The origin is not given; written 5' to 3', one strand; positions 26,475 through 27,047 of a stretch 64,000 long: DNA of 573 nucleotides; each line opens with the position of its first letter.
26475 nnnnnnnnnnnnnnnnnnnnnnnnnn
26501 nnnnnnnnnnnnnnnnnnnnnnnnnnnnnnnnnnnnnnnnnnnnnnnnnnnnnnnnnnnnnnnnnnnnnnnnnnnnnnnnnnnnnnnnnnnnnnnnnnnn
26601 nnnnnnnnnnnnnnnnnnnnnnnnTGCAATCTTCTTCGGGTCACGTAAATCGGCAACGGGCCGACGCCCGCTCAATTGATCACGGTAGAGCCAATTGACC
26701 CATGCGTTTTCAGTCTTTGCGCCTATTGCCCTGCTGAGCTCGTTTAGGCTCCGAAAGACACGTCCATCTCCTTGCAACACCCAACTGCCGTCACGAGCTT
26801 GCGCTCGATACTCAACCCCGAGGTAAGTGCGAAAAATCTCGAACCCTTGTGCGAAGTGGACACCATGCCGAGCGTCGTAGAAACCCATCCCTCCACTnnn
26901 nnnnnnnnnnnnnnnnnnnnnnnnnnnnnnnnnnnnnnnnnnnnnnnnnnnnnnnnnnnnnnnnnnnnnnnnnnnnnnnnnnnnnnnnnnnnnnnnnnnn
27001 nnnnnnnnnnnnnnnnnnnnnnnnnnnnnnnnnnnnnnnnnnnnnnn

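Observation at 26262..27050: Orphan low-GC 262-aa protein whose C-terminal region resembles an Mrr_N/HARE-HTH winged-helix domain; possible relic of a defence or mobile module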

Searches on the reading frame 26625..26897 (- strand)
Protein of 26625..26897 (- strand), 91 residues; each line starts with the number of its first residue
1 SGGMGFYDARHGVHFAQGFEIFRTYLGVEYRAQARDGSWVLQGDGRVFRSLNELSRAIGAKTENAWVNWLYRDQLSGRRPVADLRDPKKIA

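Call 82: search_solved_structures(query=A6, max_evalue=10, show_alignments=3)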
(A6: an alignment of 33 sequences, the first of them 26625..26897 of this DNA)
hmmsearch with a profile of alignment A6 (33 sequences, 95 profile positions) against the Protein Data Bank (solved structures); distinct sequences matched with E-value up to 10: 4.
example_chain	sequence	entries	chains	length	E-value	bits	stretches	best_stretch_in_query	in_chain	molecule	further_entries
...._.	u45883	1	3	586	0.31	14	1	22-50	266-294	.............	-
3v68_A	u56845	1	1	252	0.35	13.8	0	7-35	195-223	Putative uncharacterized protein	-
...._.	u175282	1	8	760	0.4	13.6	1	38-80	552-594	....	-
3jqh_A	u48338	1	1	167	0.46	13.4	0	46-91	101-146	C-type lectin domain family 4 member M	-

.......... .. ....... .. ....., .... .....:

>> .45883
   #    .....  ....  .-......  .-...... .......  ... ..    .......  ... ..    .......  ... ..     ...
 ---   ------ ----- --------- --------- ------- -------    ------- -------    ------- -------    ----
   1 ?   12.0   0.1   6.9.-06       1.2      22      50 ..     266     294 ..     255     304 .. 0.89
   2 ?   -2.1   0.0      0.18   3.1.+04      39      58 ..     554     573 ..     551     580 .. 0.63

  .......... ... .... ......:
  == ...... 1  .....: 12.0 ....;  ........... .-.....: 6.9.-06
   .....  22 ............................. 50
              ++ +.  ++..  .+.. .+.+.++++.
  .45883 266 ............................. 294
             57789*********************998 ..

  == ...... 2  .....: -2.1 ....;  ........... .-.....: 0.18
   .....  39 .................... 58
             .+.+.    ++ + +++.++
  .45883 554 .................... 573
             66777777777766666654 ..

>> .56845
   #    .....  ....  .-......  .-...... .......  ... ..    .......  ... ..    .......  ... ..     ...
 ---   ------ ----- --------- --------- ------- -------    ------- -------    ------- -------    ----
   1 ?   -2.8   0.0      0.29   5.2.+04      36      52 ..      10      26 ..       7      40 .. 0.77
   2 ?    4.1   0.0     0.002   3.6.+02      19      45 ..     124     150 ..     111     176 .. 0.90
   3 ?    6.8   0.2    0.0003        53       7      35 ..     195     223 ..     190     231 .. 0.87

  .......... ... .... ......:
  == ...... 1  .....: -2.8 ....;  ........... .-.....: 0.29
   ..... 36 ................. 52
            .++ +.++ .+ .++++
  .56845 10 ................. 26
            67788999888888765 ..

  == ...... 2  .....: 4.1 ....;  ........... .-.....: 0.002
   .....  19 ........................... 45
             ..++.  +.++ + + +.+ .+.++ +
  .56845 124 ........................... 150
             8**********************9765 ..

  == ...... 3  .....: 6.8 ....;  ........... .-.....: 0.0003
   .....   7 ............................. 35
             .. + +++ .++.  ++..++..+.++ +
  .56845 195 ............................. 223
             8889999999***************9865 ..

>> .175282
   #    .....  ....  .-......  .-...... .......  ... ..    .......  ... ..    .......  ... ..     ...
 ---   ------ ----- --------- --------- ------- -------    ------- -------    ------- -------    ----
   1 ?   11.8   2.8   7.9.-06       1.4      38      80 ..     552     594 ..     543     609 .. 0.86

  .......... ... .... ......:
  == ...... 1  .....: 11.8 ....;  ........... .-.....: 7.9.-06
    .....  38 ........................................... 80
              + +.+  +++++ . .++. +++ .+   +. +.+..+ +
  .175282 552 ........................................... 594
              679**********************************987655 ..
